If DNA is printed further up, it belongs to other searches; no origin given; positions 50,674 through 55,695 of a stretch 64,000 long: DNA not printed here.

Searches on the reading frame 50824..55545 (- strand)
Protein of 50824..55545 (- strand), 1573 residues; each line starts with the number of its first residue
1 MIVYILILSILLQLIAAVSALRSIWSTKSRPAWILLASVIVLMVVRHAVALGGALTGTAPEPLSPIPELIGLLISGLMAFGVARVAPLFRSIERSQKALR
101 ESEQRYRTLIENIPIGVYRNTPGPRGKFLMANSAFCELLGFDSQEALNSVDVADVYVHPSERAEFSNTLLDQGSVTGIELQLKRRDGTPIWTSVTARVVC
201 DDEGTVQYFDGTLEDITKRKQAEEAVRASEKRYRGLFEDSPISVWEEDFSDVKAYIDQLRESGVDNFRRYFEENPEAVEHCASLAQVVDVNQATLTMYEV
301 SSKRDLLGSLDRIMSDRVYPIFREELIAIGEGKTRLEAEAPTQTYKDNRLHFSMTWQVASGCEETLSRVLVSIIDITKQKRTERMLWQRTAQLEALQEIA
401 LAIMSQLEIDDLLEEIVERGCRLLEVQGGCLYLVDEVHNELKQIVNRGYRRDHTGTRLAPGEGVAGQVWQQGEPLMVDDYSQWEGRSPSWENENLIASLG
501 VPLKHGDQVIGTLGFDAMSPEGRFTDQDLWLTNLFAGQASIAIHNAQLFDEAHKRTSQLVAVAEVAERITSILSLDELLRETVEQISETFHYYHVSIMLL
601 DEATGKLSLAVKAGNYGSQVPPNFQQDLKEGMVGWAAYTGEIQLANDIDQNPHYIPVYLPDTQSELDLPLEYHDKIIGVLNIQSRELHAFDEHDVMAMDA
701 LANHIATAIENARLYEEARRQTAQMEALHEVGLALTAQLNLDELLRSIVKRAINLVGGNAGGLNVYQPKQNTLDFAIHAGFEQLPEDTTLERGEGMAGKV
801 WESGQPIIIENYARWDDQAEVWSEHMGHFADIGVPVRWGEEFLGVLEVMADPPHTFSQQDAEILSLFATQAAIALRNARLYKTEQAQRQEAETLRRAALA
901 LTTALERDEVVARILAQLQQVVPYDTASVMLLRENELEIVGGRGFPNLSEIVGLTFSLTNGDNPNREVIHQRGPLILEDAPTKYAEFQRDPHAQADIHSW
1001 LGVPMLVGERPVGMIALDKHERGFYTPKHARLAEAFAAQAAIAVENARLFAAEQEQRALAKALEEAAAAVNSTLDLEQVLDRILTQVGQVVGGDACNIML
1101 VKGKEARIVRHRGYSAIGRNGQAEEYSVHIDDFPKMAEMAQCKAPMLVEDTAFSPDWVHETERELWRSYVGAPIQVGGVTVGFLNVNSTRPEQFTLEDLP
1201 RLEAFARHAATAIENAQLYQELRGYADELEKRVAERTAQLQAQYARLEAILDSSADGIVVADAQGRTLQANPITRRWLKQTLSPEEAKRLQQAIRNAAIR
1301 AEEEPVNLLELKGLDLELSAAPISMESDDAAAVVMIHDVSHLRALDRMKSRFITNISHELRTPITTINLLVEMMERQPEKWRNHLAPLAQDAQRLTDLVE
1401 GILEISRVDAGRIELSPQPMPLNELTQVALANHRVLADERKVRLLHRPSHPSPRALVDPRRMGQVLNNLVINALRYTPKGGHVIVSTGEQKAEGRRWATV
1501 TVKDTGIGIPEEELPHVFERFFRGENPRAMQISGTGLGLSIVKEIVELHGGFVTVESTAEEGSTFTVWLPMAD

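Call 83: search_protein_families(library=pfam, proteins=[window:50824-55545:-], max_evalue=0.00001)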
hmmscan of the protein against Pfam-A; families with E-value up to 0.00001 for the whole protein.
window:50824-55545:- (1573 aa): 11 families
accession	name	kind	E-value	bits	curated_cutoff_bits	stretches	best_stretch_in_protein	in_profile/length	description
PF13185.12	GAF_2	-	1.1e-94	314.2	28.6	5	407-544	2-136/136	GAF domain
PF01590.32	GAF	-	6.3e-80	266.7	22.4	5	409-543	2-133/133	GAF domain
PF13492.12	GAF_3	-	5.4e-61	205.1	27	5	408-545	1-129/129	GAF domain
PF02518.31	HATPase_c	-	4.6e-31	108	26.4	1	1458-1572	2-110/111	Histidine kinase-, DNA gyrase B-, and HSP90-like ATPase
PF13188.13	PAS_8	-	1e-16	60.5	21.8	1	104-150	1-45/65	PAS domain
PF13426.13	PAS_9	-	3.7e-16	59.7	27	1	125-218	10-103/103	PAS domain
PF00989.32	PAS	-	8.2e-16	58.5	22.6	1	105-216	2-113/113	PAS fold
PF00512.31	HisKA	-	2.2e-15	56.9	26.9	1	1348-1411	1-66/66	His Kinase A (phospho-acceptor) domain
PF08448.16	PAS_4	-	5e-11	43.2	23.1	0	124-221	13-110/110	PAS fold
PF08447.18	PAS_3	-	5e-10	39.9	25.6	1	129-212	2-88/89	PAS fold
PF11849.14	DUF3369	-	5.5e-10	40.2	27.2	0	1053-1222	15-168/168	Domain of unknown function (DUF3369)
